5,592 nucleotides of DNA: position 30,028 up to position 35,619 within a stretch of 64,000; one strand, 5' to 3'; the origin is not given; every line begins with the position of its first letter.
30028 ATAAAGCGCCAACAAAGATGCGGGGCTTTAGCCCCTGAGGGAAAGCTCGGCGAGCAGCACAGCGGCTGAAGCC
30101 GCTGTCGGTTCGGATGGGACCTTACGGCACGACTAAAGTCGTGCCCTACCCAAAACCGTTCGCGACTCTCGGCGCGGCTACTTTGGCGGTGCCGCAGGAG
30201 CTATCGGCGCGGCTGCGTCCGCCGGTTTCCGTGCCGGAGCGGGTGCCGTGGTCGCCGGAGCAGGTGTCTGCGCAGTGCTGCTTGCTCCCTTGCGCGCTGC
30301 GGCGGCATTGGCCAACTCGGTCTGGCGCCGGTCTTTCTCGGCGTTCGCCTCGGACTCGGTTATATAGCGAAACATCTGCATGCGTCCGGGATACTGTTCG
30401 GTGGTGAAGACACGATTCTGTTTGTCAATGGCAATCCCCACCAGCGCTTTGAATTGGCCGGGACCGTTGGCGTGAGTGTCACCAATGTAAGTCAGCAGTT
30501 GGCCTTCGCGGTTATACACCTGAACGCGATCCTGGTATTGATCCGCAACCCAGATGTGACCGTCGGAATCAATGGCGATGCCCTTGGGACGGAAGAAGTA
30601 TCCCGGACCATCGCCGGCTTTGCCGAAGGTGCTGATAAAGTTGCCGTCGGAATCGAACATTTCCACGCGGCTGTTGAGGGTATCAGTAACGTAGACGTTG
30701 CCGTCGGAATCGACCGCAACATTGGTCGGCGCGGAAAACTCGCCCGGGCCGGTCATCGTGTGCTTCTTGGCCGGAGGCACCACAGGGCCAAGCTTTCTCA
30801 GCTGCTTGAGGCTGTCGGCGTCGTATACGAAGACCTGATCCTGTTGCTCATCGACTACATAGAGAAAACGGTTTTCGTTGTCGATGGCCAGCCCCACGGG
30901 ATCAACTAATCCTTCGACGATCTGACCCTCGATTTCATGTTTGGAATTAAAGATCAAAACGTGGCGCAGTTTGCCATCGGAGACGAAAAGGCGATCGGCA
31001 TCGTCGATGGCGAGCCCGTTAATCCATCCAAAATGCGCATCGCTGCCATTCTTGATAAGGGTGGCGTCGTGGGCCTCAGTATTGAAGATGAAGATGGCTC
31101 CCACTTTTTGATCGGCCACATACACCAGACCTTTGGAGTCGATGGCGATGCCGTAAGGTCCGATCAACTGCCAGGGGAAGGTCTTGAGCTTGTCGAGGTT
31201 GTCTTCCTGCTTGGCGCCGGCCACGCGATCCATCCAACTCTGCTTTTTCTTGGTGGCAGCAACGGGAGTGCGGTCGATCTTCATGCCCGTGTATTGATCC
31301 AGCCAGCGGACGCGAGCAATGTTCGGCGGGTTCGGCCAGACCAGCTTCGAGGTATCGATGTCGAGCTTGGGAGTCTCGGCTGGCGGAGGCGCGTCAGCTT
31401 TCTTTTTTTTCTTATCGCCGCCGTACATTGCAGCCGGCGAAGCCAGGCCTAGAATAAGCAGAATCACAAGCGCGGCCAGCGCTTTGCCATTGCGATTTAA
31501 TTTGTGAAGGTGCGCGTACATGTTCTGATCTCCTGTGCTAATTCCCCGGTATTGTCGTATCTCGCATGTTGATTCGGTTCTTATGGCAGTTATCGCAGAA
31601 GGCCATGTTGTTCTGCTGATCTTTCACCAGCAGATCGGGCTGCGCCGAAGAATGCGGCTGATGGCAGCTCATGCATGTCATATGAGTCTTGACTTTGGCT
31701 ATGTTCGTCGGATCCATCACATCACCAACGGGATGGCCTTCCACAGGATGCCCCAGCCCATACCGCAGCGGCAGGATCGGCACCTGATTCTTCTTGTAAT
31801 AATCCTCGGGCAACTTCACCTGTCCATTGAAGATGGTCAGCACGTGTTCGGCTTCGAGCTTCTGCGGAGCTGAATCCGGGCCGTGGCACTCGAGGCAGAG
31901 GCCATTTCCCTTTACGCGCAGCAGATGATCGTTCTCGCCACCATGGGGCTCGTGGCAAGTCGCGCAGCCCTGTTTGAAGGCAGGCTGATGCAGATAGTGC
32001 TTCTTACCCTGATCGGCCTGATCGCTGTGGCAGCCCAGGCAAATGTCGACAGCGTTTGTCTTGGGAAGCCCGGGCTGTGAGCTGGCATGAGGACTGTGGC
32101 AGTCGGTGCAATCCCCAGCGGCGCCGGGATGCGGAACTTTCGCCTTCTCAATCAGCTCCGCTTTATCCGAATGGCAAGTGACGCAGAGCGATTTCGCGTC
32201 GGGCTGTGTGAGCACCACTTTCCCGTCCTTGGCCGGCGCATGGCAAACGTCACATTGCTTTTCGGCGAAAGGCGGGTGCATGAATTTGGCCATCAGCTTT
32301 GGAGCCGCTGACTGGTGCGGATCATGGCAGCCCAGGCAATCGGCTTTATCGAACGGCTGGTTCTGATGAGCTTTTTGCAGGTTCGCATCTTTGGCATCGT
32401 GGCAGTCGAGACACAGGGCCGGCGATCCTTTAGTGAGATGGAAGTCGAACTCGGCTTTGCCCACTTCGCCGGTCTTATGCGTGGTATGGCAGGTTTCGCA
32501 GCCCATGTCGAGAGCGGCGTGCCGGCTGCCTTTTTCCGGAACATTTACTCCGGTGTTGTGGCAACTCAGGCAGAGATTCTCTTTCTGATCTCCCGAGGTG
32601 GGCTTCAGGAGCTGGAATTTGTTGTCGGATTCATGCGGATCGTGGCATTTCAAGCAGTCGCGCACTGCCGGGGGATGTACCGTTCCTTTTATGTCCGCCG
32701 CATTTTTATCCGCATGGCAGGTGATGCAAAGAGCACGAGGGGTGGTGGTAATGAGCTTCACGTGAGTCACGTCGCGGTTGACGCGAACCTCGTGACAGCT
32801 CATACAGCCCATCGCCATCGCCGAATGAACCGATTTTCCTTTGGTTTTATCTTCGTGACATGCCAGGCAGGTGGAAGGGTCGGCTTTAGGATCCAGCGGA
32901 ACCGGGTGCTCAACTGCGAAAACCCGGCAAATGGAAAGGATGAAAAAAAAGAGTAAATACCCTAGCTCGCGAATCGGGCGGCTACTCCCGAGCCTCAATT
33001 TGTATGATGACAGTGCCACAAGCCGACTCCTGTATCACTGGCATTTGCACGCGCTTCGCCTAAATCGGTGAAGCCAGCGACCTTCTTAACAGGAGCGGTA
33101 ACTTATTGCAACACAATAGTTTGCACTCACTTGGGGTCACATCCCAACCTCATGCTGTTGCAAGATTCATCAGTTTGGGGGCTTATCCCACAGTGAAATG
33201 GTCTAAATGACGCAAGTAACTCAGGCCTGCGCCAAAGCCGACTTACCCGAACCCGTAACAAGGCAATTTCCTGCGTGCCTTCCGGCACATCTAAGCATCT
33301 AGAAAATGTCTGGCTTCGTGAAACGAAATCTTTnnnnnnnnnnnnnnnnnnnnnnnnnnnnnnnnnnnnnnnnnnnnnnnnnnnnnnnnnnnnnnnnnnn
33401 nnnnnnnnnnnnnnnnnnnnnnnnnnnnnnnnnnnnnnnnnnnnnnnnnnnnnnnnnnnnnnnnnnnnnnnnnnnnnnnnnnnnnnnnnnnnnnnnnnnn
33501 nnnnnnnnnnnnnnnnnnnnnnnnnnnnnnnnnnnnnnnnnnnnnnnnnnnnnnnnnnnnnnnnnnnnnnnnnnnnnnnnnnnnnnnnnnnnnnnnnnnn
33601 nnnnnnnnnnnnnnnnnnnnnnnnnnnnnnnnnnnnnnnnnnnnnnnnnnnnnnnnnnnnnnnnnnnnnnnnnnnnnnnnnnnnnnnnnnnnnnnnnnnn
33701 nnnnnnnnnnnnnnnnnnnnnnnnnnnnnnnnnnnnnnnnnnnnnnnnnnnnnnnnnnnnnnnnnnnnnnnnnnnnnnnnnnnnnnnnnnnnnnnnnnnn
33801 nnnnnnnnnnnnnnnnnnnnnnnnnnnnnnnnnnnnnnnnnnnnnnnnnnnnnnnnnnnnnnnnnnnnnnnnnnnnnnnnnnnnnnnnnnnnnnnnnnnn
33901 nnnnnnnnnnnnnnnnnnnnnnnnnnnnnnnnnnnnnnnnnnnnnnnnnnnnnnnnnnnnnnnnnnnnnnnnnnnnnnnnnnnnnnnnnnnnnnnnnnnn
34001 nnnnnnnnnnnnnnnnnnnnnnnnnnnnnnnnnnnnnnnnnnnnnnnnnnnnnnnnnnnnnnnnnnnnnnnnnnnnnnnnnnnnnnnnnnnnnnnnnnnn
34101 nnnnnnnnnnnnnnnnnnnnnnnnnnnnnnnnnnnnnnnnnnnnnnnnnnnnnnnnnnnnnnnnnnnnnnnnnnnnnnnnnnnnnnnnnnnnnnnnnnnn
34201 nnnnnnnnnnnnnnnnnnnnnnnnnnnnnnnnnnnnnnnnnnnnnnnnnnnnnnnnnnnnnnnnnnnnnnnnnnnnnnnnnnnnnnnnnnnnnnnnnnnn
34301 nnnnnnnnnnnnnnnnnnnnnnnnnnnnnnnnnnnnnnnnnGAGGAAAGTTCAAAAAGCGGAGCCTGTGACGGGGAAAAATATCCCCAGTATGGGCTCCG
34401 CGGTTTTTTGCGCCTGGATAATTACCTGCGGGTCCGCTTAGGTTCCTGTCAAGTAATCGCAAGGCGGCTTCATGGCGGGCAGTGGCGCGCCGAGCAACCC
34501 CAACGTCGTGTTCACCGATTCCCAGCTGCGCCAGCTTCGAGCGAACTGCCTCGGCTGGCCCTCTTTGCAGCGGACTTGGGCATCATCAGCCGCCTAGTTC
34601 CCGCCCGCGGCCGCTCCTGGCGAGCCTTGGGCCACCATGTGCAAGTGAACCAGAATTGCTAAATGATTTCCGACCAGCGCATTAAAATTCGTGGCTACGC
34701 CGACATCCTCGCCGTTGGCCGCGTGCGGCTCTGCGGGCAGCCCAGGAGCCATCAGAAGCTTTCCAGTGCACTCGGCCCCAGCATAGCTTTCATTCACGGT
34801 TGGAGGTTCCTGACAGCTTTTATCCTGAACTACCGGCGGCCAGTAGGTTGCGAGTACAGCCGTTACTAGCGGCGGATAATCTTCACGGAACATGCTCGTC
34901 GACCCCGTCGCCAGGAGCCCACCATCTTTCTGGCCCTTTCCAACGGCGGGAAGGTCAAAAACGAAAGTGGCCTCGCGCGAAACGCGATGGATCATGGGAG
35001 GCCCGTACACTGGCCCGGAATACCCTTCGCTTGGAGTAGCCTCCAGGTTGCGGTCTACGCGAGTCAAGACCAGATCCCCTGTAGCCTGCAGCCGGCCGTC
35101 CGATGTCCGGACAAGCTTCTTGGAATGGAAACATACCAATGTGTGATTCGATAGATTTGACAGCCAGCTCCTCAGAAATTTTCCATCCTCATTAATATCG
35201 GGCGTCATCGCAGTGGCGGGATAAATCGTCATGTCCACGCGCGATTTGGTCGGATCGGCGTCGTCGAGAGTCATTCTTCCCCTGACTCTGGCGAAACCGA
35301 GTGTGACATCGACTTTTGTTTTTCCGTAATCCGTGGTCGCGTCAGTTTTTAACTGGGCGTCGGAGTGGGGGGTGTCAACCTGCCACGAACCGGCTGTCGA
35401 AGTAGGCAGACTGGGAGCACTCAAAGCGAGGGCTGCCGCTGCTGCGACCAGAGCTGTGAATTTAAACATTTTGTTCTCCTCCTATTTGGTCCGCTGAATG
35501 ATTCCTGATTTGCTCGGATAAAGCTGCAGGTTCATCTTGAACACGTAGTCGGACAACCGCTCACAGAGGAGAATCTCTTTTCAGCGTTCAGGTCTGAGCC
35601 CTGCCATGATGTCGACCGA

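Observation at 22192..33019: Porin + NHL-propeller + multihaem-cytochrome locus: candidate trans-envelope electron conduit of unusual composition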

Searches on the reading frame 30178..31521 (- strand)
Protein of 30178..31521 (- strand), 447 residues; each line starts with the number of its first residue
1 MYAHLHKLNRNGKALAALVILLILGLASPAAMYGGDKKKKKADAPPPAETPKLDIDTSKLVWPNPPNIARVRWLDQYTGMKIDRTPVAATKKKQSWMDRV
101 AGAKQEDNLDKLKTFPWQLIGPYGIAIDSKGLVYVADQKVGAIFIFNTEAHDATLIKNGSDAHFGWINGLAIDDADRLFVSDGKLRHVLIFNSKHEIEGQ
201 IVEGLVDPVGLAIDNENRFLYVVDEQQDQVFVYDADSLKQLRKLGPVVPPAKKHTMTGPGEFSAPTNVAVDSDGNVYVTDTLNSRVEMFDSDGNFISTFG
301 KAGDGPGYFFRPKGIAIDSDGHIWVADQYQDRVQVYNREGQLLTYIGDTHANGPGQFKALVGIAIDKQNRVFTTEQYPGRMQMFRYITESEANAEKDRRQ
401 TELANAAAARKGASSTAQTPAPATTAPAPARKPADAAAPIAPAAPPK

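Call 4: search_protein_families(library=pfam, proteins=[window:30178-31521:-], max_evalue=0.01)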
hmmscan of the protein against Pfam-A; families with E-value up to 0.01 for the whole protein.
window:30178-31521:- (447 aa): 12 families
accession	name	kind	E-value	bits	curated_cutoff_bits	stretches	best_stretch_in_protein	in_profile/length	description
PF01436.27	NHL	-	3.7e-24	83.9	20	2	311-336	3-28/28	NHL repeat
PF17170.10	DUF5128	-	4.7e-16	59.3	22.9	2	271-320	51-100/321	6-bladed beta-propeller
PF08450.18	SGL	-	1.2e-14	54.9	26.3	2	201-297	129-218/246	SMP-30/Gluconolactonase/LRE-like region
PF25021.1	TEN_NHL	-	1.4e-09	37.9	27.1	0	105-139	127-161/357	Teneurin NHL domain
PF01731.26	Arylesterase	-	1e-08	35.7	21.3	0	191-234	40-82/86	Arylesterase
PF06739.17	SBBP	-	4.5e-08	33.4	20.5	1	265-279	15-29/38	Beta-propeller repeat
PF10282.15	Lactonase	-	7e-07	29.2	21.7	1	213-341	198-323/344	Lactonase, 7-bladed beta-propeller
PF24684.1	Vgb_lyase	-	2.5e-06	27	50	1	259-369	93-192/290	Virginiamycin B lyase family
PF20067.5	SSL_N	-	4e-05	23.8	18.9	0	108-138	8-39/46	Strictosidine synthase-like, N-terminal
PF07494.17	Reg_prop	-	0.00048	20.4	20.4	0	314-326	9-21/24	Two component regulator propeller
PF13449.12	Phytase-like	-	0.001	19.5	27.6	0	210-346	8-104/284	Esterase-like activity of phytase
PF15869.11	TolB_like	-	0.0063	16.3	29.2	0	294-336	51-92/296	TolB-like 6-blade propeller-like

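Call 5: search_protein_families(library=ncbifam, proteins=[window:30178-31521:-], max_evalue=0.01)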
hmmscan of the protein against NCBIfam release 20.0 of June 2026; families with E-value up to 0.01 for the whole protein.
window:30178-31521:- (447 aa): 12 families
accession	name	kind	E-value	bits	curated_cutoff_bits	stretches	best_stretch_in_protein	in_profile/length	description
NF035926.1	scyF_NHL_VPEP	equivalog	6.6e-35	120.9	350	3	296-384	185-273/376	scytonemin biosynthesis PEP-CTERM protein ScyF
NF047780.1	LIC12708_fam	subfamily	6.4e-13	48.3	150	1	195-343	44-217/391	LIC_12708 family protein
NF033206.1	ScyE_fam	subfamily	2.7e-09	37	80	1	202-282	249-321/333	ScyD/ScyE family protein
NF052228.1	T9SS_PorZ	equivalog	2.5e-05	22.9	260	1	264-372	432-546/757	type IX secretion system anionic LPS delivery protein PorZ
TIGR03866.1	PQQ_ABC_repeats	subfamily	5.9e-05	22.3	287.3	1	133-244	13-121/310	PQQ-dependent catabolism-associated beta-propeller protein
NF052280.1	7_blade_YncE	equivalog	8e-05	21.6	400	1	123-242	174-293/338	7-bladed beta-propeller protein YncE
NF047494.1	Lepto_SBBP_lipo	equivalog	8.7e-05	21.4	400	0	211-331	76-209/466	SBBP repeat beta-propeller lipoprotein, LipL53 family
NF053768.1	CIS12_fam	equivalog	0.00019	20.3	860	1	125-398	49-308/715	CIS12 family contractile injection system protein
NF000022.1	stregra_B_VgbA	exception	0.00025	20.3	600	0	256-354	92-185/299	streptogramin B lyase Vgb(A)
TIGR02604.1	Piru_Ver_Nterm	subfamily_domain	0.001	18.5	122.2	0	207-289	264-347/367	PVC-type heme-binding CxxCH protein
NF008258.1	PRK11028.1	equivalog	0.0039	16.3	370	0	152-291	68-205/330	6-phosphogluconolactonase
NF045638.1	Mrt_dep_phytase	exception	0.0056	15.4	440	0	209-237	200-227/430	myxosortase-dependent phytase-like phosphatase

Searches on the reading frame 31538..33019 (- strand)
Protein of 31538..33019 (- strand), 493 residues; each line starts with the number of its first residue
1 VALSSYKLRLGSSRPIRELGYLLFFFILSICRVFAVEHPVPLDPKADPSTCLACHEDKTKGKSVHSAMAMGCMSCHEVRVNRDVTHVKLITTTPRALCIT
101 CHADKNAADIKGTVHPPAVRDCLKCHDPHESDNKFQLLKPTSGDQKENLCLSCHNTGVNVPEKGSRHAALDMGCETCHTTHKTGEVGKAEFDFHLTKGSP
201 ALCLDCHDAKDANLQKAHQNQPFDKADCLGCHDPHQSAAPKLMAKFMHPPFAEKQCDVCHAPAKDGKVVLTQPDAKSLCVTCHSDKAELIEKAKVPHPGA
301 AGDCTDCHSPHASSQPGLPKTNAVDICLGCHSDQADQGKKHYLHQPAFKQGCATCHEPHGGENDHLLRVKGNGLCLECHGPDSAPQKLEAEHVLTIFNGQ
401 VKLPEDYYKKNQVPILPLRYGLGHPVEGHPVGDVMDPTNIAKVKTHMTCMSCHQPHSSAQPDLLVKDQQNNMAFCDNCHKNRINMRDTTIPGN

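Call 4: search_protein_families(library=pfam, proteins=[window:31538-33019:-], max_evalue=0.01)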
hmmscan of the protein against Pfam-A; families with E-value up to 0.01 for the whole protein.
window:31538-33019:- (493 aa): 7 families
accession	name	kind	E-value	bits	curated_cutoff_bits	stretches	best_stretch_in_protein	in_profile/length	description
PF09699.15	Paired_CXXCH_1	-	2.1e-64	213.4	20.6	8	298-335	3-40/41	Doubled CXXCH motif (Paired_CXXCH_1)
PF14522.11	Cytochrome_C7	-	4.4e-19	68.5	24.8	3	253-309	13-67/67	Cytochrome c7 and related cytochrome c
PF14537.11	Cytochrom_c3_2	-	1.2e-18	67.8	25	3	253-332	6-79/79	Cytochrome c3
PF02085.21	Cytochrom_CIII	-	6.4e-12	46.1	22.9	1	241-315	18-89/101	Class III cytochrome C family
PF22678.1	Cytochrom_c_NrfB-like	-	1.3e-06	29.2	27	0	443-480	30-66/89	Cytochrome c-type protein NrfB-like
PF13435.11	Cytochrome_C554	-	6.4e-06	27.5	20.8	1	98-179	2-84/84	Cytochrome c554 and c-prime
PF03264.19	Cytochrom_NNT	-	7.8e-05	22.9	24.1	0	270-313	30-77/174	NapC/NirT cytochrome c family, N-terminal region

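Call 5: search_protein_families(library=ncbifam, proteins=[window:31538-33019:-], max_evalue=0.01)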
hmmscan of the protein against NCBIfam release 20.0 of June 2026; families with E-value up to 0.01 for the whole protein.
window:31538-33019:- (493 aa): 11 families
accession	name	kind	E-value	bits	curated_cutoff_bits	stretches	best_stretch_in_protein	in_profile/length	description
TIGR01905.1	paired_CXXCH_1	subfamily_domain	2.5e-57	190.5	25.2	7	344-380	1-37/41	doubled CXXCH domain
TIGR03508.1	decahem_SO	subfamily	2.6e-54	184.4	192.2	4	255-398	96-238/258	DmsE family decaheme c-type cytochrome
NF041028.1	decahem_GSU2203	exception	2e-39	135.7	325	4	253-385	125-258/317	GSU2203 family decaheme c-type cytochrome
TIGR03507.1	decahem_SO1788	subfamily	3.2e-12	45.7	209.3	3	174-240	246-310/672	OmcA/MtrC family decaheme c-type cytochrome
NF045722.1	c3_cytochr_TmcA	equivalog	1.1e-09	38.2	114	1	45-108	54-116/125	acidic tetraheme cytochrome c3 TmcA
NF008659.0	PRK11659.1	equivalog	7.7e-09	35.5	184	1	276-341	110-177/188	cytochrome c nitrite reductase pentaheme subunit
TIGR03146.1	cyt_nit_nrfB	equivalog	1.2e-07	32.1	166.6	0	48-105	84-144/145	cytochrome c nitrite reductase pentaheme subunit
NF045713.1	CxxCH_16_HmcA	equivalog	1.7e-07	30.2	400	1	98-240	114-260/541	sulfate respiration complex hexadecaheme cytochrome HmcA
NF041198.1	UshA_like_PCGU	equivalog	2.5e-05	23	275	1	145-210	440-511/519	UshA-like (seleno)protein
TIGR03153.1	cytochr_NrfH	equivalog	5.8e-05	23.2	134.2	0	194-308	22-133/138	cytochrome c nitrite reductase small subunit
NF047727.1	4hemeCytCCctA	equivalog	0.0029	17.7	180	1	254-313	38-92/109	tetraheme c-type cytochrome CctA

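Call 8: search_solved_structures(query=window:31538-33019:-, max_evalue=0.01)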
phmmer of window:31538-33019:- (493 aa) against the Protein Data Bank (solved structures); distinct sequences matched with E-value up to 0.01: 2.
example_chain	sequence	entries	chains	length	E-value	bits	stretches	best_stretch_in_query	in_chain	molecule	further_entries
6r2q_A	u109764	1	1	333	9.1e-18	67.4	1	269-383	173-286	Cystathionine beta-synthase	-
6lod_A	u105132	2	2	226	0.0086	18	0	156-289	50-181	MULTIHEME_CYTC domain-containing protein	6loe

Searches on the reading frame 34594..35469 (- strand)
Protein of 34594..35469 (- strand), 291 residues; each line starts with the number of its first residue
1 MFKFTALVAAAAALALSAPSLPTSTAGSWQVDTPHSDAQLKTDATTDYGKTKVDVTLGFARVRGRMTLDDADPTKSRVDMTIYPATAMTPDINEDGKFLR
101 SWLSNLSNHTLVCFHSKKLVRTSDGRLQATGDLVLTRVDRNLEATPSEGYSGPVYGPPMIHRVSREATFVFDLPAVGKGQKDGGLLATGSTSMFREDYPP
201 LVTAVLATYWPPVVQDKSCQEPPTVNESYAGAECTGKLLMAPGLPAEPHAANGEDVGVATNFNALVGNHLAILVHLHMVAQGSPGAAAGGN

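Call 19: search_protein_families(library=pfam, proteins=[window:34594-35469:-], max_evalue=0.001)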
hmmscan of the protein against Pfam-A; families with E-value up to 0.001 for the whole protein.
window:34594-35469:- (291 aa): 1 family
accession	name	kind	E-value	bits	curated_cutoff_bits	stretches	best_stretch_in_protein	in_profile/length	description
PF04264.18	YceI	-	1.2e-06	29.4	23.7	1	29-144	1-106/150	YceI-like domain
